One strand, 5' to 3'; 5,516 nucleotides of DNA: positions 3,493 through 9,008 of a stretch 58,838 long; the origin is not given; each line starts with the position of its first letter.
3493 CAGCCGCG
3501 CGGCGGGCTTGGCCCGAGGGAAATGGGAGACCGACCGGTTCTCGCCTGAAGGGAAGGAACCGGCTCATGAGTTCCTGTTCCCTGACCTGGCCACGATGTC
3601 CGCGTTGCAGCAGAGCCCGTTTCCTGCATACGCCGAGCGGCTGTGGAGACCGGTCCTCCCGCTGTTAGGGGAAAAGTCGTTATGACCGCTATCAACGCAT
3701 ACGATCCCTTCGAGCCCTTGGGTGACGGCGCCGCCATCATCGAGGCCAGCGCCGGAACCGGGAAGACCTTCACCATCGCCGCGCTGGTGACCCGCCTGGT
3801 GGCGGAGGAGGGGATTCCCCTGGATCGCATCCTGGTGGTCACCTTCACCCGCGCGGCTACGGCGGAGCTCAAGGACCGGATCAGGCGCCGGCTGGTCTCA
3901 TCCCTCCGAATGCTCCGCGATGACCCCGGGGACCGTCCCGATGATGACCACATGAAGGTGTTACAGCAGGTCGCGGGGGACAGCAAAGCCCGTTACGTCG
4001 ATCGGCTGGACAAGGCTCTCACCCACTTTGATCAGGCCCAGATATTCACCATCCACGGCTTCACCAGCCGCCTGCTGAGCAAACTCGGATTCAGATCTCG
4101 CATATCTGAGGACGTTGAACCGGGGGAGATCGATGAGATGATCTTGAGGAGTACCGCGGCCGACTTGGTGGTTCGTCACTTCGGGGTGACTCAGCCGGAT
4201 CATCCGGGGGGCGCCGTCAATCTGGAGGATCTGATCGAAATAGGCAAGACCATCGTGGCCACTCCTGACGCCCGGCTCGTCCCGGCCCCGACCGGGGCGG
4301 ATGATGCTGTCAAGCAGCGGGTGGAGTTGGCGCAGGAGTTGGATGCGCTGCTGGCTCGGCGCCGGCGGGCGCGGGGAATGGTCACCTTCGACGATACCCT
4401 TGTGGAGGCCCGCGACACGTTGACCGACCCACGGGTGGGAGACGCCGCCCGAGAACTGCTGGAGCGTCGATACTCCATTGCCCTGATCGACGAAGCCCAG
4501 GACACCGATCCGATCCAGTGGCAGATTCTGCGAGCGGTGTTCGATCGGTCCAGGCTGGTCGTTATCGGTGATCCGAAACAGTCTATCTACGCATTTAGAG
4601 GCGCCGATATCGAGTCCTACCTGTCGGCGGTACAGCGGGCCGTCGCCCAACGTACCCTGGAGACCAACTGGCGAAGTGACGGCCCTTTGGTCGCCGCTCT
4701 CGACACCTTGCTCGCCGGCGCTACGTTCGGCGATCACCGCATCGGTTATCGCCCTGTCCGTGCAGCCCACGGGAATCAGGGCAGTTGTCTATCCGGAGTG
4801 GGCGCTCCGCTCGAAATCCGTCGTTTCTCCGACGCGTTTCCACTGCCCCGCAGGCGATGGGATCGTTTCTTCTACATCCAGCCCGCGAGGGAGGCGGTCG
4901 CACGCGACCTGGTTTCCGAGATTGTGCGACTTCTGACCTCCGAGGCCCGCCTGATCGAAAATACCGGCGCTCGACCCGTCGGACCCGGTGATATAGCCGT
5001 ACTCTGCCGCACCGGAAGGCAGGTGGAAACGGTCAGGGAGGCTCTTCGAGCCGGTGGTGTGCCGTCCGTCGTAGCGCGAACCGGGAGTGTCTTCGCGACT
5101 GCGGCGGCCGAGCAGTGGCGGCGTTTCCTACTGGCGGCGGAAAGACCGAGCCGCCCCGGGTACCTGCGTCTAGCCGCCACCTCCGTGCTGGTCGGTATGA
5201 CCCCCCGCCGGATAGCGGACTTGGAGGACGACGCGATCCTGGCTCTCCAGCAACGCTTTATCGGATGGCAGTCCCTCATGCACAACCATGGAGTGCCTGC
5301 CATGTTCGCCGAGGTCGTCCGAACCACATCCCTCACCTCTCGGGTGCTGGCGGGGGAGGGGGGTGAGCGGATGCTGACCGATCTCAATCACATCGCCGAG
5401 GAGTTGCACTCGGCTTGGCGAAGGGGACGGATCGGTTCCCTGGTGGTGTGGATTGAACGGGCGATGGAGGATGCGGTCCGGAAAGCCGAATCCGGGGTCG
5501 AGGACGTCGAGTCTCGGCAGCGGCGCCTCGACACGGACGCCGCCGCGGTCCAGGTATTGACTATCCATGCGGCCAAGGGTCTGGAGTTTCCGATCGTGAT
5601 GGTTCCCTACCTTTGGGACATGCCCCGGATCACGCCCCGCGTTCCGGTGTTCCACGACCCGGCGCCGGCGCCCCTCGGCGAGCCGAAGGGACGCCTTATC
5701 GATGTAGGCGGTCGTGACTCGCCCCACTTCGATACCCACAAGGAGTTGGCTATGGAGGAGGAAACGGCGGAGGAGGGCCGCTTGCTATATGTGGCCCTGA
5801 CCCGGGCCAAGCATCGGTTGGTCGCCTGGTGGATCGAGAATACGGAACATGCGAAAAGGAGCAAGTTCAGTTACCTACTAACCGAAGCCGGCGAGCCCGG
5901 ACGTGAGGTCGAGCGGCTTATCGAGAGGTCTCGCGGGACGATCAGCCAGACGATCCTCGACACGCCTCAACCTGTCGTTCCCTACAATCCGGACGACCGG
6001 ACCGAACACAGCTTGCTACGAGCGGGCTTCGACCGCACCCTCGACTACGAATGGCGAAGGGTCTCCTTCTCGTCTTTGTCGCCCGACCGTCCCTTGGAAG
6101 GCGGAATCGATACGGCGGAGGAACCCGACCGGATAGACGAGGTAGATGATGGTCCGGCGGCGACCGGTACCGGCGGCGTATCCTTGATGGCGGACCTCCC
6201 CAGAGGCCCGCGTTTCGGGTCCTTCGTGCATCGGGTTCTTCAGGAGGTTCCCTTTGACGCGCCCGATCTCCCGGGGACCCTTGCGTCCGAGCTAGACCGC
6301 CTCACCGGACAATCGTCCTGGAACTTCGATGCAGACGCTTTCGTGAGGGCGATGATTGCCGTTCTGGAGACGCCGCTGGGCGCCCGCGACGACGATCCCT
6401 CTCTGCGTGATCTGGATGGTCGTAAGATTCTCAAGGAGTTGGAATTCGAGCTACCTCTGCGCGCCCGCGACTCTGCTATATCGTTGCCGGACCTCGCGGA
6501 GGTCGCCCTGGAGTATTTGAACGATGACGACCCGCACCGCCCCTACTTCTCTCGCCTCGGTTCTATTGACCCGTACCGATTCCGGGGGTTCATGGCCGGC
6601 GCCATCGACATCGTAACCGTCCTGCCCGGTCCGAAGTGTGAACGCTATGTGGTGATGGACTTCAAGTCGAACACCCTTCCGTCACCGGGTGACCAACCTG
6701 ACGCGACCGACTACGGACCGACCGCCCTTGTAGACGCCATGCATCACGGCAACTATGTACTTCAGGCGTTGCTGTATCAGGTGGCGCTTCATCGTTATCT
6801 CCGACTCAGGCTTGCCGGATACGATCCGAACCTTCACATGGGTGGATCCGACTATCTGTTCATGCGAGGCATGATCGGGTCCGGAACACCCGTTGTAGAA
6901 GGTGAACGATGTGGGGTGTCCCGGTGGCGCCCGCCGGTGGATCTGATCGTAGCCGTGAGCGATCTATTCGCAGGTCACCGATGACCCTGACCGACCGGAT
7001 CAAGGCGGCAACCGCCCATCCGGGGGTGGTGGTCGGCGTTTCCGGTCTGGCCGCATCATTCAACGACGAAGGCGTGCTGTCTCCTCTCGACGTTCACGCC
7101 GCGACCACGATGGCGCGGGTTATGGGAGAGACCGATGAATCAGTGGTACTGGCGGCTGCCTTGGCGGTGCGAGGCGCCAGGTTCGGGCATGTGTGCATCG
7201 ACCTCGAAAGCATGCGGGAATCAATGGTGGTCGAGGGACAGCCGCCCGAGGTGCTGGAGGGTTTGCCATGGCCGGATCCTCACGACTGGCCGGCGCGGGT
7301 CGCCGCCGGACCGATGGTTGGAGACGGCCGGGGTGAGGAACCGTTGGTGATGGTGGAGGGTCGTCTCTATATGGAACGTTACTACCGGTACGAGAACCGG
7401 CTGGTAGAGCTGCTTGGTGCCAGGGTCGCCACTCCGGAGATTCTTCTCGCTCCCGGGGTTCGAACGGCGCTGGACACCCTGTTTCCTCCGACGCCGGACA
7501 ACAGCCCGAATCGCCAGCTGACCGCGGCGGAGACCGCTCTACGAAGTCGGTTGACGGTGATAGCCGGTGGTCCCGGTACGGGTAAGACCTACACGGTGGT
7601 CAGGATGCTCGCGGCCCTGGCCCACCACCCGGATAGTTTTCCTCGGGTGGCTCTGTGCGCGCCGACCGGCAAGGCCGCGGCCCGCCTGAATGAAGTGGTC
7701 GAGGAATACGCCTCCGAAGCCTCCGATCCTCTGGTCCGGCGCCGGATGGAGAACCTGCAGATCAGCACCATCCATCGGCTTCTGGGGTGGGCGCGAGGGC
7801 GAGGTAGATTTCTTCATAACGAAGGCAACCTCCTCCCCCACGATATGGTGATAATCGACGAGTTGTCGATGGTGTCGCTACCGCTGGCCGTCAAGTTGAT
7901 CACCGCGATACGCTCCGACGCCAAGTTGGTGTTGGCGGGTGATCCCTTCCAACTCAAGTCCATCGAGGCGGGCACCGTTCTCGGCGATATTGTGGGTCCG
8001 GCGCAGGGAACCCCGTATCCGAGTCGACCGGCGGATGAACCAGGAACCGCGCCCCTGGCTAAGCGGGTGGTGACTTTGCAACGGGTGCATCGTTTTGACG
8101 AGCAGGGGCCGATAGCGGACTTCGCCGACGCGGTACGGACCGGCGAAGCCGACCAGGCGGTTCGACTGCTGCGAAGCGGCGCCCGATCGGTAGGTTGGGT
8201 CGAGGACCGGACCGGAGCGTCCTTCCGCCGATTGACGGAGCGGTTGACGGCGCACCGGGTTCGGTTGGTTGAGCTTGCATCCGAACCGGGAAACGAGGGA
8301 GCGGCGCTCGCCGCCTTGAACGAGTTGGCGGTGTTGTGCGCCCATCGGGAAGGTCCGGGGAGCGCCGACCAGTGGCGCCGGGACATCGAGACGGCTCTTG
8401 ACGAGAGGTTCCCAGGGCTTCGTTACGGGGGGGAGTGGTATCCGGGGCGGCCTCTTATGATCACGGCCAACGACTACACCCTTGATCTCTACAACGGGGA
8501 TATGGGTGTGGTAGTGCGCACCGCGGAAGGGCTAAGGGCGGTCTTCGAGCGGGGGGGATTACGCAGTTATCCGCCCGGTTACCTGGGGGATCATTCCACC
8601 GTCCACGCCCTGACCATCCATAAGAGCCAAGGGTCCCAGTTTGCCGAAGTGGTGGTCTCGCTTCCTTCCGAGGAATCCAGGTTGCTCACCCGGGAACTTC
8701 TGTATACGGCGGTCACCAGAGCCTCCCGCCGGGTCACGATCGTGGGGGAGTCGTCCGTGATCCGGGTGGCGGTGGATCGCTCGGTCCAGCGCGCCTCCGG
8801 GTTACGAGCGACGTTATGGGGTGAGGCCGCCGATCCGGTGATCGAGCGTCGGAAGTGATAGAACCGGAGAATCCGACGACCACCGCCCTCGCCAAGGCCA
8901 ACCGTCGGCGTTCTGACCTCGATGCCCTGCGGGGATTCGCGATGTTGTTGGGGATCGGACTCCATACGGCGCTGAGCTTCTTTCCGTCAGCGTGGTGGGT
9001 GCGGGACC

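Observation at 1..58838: Dense family of ~200-bp TA-flanked inverted-repeat elements: nine copies in one window, no transposase present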

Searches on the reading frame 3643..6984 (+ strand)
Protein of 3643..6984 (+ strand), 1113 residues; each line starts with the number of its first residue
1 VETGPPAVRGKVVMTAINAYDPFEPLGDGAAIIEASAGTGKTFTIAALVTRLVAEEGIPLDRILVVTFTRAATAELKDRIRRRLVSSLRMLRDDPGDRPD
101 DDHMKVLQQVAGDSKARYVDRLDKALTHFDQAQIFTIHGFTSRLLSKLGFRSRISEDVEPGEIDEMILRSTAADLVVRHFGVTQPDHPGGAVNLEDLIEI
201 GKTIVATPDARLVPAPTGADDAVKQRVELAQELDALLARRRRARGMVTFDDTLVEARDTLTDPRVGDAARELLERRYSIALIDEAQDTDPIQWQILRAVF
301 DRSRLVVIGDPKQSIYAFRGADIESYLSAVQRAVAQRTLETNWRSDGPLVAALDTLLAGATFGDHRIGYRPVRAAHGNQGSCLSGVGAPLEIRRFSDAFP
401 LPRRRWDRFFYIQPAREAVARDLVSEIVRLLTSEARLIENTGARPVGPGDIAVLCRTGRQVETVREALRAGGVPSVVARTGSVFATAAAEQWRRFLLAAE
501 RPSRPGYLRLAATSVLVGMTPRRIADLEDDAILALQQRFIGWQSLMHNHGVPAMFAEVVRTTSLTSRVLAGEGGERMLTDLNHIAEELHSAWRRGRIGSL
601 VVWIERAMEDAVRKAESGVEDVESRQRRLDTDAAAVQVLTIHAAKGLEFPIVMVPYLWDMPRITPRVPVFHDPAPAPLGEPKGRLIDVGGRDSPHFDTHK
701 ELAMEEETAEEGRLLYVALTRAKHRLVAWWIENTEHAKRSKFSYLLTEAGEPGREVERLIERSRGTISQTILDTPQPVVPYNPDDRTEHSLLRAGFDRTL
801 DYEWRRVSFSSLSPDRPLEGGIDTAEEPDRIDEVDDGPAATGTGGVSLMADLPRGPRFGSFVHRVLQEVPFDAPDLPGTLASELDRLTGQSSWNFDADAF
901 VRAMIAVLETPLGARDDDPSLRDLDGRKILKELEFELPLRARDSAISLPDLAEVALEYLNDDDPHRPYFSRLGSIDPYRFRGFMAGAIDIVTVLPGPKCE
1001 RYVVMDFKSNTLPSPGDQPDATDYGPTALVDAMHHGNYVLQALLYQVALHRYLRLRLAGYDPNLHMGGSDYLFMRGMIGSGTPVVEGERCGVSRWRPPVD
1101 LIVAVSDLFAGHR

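Call 15: search_protein_families(library=pfam, proteins=[window:3643-6984:+], max_evalue=0.00001)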
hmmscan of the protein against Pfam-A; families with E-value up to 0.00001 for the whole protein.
window:3643-6984:+ (1113 aa): 6 families
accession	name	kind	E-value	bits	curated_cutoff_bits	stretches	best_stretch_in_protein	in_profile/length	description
PF00580.27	UvrD-helicase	-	2.6e-48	165.5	23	1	29-329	14-266/271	UvrD/REP helicase N-terminal domain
PF13245.12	AAA_19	-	1.5e-18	67.7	25.1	1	30-319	13-134/134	AAA domain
PF13361.12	UvrD_C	-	2.3e-18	67.2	25.6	1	624-732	276-349/350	UvrD-like helicase C-terminal domain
PF13538.12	UvrD_C_2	-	6.4e-10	39.2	27.4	0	638-659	4-27/52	UvrD-like helicase C-terminal domain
PF13604.12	AAA_30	-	1.3e-06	28.7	27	0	28-80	18-66/191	AAA domain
PF01443.25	Viral_helicase1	-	5.2e-06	26.9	21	0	262-345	44-130/228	Viral superfamily 1 RNA helicase core domain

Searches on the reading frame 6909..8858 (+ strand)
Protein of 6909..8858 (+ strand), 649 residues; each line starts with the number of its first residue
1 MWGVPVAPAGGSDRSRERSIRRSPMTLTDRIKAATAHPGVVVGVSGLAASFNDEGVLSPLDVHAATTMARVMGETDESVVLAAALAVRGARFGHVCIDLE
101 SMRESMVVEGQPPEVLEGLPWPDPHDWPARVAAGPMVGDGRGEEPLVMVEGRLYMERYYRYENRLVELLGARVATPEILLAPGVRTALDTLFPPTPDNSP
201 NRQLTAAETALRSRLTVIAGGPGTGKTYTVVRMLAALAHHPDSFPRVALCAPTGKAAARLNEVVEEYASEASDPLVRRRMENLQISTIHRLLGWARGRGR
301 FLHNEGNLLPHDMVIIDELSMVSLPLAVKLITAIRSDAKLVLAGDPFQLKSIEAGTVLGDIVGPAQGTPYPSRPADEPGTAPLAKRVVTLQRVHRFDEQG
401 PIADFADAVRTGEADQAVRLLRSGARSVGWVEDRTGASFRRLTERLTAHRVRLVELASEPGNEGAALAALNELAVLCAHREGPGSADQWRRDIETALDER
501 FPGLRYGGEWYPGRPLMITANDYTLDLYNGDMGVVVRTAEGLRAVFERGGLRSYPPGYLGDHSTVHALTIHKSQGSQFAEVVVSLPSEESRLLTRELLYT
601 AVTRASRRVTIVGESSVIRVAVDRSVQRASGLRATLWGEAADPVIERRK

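Call 15: search_protein_families(library=pfam, proteins=[window:6909-8858:+], max_evalue=0.00001)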
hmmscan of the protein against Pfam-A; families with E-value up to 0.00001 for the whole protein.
window:6909-8858:+ (649 aa): 9 families
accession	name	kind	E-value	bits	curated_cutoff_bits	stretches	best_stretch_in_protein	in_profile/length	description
PF13245.12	AAA_19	-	2.5e-31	109.1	25.1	1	203-351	1-131/134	AAA domain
PF13604.12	AAA_30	-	9.4e-29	100.9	27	1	202-363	5-142/191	AAA domain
PF21185.3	RecD_N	-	4.4e-20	72.4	22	1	54-154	2-103/103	RecBCD enzyme subunit RecD, N-terminal domain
PF13538.12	UvrD_C_2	-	9.6e-15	54.6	27.4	1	565-612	2-52/52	UvrD-like helicase C-terminal domain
PF13086.12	AAA_11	-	7e-13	49.4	27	1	201-260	4-68/257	AAA domain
PF01443.25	Viral_helicase1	-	1.2e-08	35.5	21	0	565-612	177-227/228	Viral superfamily 1 RNA helicase core domain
PF00580.27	UvrD-helicase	-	3.4e-08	33.9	23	1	204-291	5-85/271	UvrD/REP helicase N-terminal domain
PF18335.7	SH3_13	-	7.8e-07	29.2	41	1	507-538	23-54/65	ATP-dependent RecD-like DNA helicase SH3 domain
PF13401.12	AAA_22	-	1.2e-06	29.3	27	1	214-349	6-126/130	AAA domain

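Call 40: find_homologous_proteins(query=window:6909-8858:+, max_evalue=1e-80)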
Query window:6909-8858:+ (649 aa): 6230 proteins with E <= 1e-80 among 8000 candidates; the best 120 are listed.
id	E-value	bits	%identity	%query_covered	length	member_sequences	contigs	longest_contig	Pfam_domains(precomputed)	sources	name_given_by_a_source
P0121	0.0e+0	1384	100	96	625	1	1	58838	PF13538.13,PF13086.13,PF01443.25,PF13604.13,PF13245.13,PF18335.8,PF13401.13,PF21185.4,PF00580.28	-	-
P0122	0.0e+0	1071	80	95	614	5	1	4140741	PF13538.13,PF13086.13,PF01443.25,PF13604.13,PF13245.13,PF18335.8,PF21185.4,PF00580.28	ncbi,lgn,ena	-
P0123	0.0e+0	1039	78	94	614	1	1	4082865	PF13538.13,PF13086.13,PF05127.22,PF01443.25,PF13604.13,PF13245.13,PF18335.8,PF13401.13,PF21185.4,PF00580.28,PF02562.23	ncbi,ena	-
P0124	1.2e-295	1000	74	95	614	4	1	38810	PF13538.13,PF13086.13,PF05127.22,PF01443.25,PF13604.13,PF13245.13,PF18335.8,PF13401.13,PF21185.4,PF00580.28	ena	-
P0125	6.7e-295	998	75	94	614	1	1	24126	PF13538.13,PF13086.13,PF05127.22,PF01443.25,PF13604.13,PF13245.13,PF18335.8,PF13401.13,PF21185.4,PF00580.28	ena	-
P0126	5.4e-290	982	74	94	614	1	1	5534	PF13538.13,PF13086.13,PF05127.22,PF01443.25,PF13604.13,PF13245.13,PF18335.8,PF13401.13,PF21185.4,PF00580.28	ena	-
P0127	6.2e-287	972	73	94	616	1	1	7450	PF13538.13,PF13086.13,PF05127.22,PF01443.25,PF13604.13,PF13245.13,PF18335.8,PF13401.13,PF21185.4,PF00580.28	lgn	-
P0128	1.9e-278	944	71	95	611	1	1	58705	PF13538.13,PF13086.13,PF05127.22,PF01443.25,PF13604.13,PF13245.13,PF18335.8,PF13401.13,PF21185.4,PF00580.28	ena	-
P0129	1.4e-277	941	69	94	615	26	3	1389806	PF13538.13,PF13086.13,PF05127.22,PF01443.25,PF13604.13,PF13245.13,PF18335.8,PF13401.13,PF21185.4,PF00580.28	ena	-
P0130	1.5e-276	937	70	95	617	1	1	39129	PF13538.13,PF13086.13,PF01443.25,PF13604.13,PF13245.13,PF18335.8,PF13401.13,PF21185.4,PF00580.28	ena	-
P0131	1.2e-275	934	71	95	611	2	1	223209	PF13538.13,PF13086.13,PF05127.22,PF01443.25,PF13604.13,PF13245.13,PF18335.8,PF13401.13,PF21185.4,PF00580.28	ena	-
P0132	9.7e-271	918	68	94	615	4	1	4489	PF13538.13,PF13086.13,PF05127.22,PF01443.25,PF13604.13,PF13245.13,PF18335.8,PF13401.13,PF21185.4,PF00580.28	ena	-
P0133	1.4e-270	917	68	94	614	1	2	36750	PF13538.13,PF13086.13,PF05127.22,PF01443.25,PF13604.13,PF13245.13,PF18335.8,PF13401.13,PF21185.4,PF00580.28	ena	-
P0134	1.2e-269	914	68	94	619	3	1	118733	PF13538.13,PF13086.13,PF05127.22,PF01443.25,PF13604.13,PF13245.13,PF18335.8,PF13401.13,PF21185.4,PF00580.28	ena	-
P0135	1.4e-269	914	69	94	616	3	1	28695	PF13538.13,PF13086.13,PF05127.22,PF01443.25,PF13604.13,PF13245.13,PF18335.8,PF13401.13,PF21185.4,PF00580.28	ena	-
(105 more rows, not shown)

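Call 41: find_encoding_contigs(protein=P0122, flank=10000, max_places=2)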
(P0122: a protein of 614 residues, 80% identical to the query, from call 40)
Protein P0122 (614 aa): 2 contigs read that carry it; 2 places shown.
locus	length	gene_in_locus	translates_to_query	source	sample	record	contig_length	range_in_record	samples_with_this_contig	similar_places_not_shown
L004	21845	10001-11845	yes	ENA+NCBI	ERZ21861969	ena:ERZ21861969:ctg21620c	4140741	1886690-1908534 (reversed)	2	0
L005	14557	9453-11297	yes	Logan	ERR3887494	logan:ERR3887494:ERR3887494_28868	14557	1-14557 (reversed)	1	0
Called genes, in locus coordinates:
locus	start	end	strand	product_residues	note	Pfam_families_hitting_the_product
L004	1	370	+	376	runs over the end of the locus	PF07632:Sde182_NH-like (faint), PF01156:IU_nuc_hydro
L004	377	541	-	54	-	-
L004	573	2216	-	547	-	PF00501:AMP-binding, PF13193:AMP-binding_C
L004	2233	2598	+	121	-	-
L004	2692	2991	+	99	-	PF01850:PIN (faint)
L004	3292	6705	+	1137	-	PF04257:RecC_N, PF27451:RecC_4th, PF17946:RecC_C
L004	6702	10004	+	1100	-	PF00580:UvrD-helicase, PF01443:Viral_helicase1 (faint), PF13245:AAA_19, PF13604:AAA_30 (faint), PF12705:PDDEXK_1 (faint), PF13361:UvrD_C, PF13538:UvrD_C_2 (faint)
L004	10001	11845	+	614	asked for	PF21185:RecD_N, PF00580:UvrD-helicase (weak), PF01443:Viral_helicase1 (faint), PF13086:AAA_11 (weak), PF13245:AAA_19, PF13604:AAA_30, PF18335:SH3_13 (weak), PF13538:UvrD_C_2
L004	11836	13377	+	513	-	PF01757:Acyl_transf_3, PF12796:Ank_2, PF13606:Ank_3 (faint), PF13637:Ank_4 (weak), PF00023:Ank (weak), PF13857:Ank_5 (faint), PF01757:Acyl_transf_3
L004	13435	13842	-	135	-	PF01850:PIN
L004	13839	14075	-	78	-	PF22513:FitA-like_RHH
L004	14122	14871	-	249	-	PF12974:Phosphonate-bd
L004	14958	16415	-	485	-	PF01266:DAO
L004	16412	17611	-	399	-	PF01979:Amidohydro_1, PF07969:Amidohydro_3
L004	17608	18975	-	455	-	PF01979:Amidohydro_1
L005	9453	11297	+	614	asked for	PF21185:RecD_N, PF00580:UvrD-helicase (weak), PF01443:Viral_helicase1 (faint), PF13086:AAA_11 (weak), PF13245:AAA_19, PF13604:AAA_30, PF18335:SH3_13 (weak), PF13538:UvrD_C_2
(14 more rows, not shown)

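Call 42: find_encoding_contigs(protein=P0123, flank=10000, max_places=2)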
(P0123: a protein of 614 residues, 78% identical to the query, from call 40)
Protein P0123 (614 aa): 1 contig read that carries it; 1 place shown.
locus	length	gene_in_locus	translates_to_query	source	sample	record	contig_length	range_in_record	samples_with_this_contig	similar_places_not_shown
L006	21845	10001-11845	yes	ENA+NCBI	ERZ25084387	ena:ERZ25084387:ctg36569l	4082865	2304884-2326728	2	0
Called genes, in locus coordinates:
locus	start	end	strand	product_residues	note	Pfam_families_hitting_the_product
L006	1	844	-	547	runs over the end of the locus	PF00501:AMP-binding, PF13193:AMP-binding_C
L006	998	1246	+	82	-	-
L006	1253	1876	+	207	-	PF04343:DUF488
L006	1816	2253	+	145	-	PF04343:DUF488, PF22751:DUF488-N3a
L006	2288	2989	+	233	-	-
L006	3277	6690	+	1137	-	PF04257:RecC_N, PF27451:RecC_4th, PF17946:RecC_C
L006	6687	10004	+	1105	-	PF00580:UvrD-helicase, PF01443:Viral_helicase1 (faint), PF13245:AAA_19, PF13604:AAA_30 (faint), PF13361:UvrD_C, PF13538:UvrD_C_2 (faint)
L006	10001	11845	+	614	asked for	PF21185:RecD_N, PF00580:UvrD-helicase, PF13086:AAA_11, PF13245:AAA_19, PF13604:AAA_30, PF05127:NAT10_TcmA_helicase (weak), PF18335:SH3_13 (weak), PF13538:UvrD_C_2, +3 more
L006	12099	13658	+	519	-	PF01757:Acyl_transf_3, PF00023:Ank (faint), PF12796:Ank_2, PF13637:Ank_4 (weak), PF13857:Ank_5 (weak), PF13606:Ank_3 (faint), PF01757:Acyl_transf_3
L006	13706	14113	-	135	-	PF01850:PIN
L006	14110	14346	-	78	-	PF22513:FitA-like_RHH (weak)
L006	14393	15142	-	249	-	PF12974:Phosphonate-bd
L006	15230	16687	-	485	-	PF01266:DAO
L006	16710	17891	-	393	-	PF01979:Amidohydro_1, PF07969:Amidohydro_3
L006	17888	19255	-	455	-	PF01979:Amidohydro_1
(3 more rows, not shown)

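Call 48: find_encoding_contigs(protein=P0124, flank=10000, max_places=2)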
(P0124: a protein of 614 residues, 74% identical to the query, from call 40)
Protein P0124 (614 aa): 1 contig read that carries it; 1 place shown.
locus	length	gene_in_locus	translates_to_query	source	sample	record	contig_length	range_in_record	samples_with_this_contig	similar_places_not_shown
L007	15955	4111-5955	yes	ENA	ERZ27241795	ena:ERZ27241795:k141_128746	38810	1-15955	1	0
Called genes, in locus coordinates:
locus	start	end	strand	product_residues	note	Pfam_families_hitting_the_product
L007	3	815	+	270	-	?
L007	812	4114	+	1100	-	PF00580:UvrD-helicase, PF01443:Viral_helicase1 (faint), PF13245:AAA_19, PF13604:AAA_30 (faint), PF13361:UvrD_C, PF13538:UvrD_C_2 (faint)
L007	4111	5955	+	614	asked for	PF21185:RecD_N, PF00580:UvrD-helicase, PF13086:AAA_11 (weak), PF13245:AAA_19, PF13401:AAA_22 (weak), PF13604:AAA_30, PF05127:NAT10_TcmA_helicase (weak), PF13538:UvrD_C_2, +2 more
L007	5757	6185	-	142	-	-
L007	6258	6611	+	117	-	PF02452:PemK_toxin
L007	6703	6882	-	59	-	-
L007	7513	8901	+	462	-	PF01547:SBP_bac_1, PF13416:SBP_bac_8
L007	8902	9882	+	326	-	PF00528:BPD_transp_1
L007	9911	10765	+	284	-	PF00528:BPD_transp_1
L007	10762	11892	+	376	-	PF00005:ABC_tran, PF08402:TOBE_2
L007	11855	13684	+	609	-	PF02129:Peptidase_S15, PF08530:PepX_C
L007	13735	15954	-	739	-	PF13385:Laminin_G_3 (weak), PF20254:DMFA2_C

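Call 49: find_encoding_contigs(protein=P0125, flank=10000, max_places=2)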
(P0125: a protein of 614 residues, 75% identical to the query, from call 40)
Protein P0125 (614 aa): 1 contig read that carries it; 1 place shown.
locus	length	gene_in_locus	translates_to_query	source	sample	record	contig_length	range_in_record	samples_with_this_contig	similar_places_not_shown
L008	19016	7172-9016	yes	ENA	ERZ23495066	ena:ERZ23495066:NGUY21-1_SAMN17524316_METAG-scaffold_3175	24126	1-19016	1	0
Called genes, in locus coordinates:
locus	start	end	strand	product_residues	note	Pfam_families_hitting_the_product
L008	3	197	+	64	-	?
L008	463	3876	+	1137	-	PF04257:RecC_N, PF27451:RecC_4th, PF17946:RecC_C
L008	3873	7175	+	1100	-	PF00580:UvrD-helicase, PF01443:Viral_helicase1 (faint), PF13086:AAA_11 (faint), PF13245:AAA_19, PF13604:AAA_30 (faint), PF13361:UvrD_C, PF13538:UvrD_C_2 (faint)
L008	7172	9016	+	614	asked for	PF21185:RecD_N, PF00580:UvrD-helicase (weak), PF13086:AAA_11 (weak), PF13245:AAA_19, PF13401:AAA_22 (weak), PF13604:AAA_30, PF05127:NAT10_TcmA_helicase (weak), PF13538:UvrD_C_2, +2 more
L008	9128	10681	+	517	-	PF01757:Acyl_transf_3, PF00023:Ank (faint), PF12796:Ank_2, PF13637:Ank_4 (faint), PF01757:Acyl_transf_3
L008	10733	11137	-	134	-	PF01850:PIN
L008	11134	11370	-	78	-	PF22513:FitA-like_RHH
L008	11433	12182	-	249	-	PF12974:Phosphonate-bd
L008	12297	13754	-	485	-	PF01266:DAO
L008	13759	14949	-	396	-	PF07969:Amidohydro_3, PF01979:Amidohydro_1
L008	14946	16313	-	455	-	PF01979:Amidohydro_1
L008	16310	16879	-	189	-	PF01327:Pep_deformylase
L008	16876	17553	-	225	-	-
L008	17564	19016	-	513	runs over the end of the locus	PF06253:MTTB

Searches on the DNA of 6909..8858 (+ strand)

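Call 72: search_dna_similar(query=L004:370-573:-, collection=plasmids, mode=distant, max_evalue=1, max_rows=15)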
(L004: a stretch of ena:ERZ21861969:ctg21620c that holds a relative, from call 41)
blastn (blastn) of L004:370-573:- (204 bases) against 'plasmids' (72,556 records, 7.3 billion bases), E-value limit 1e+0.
No match.
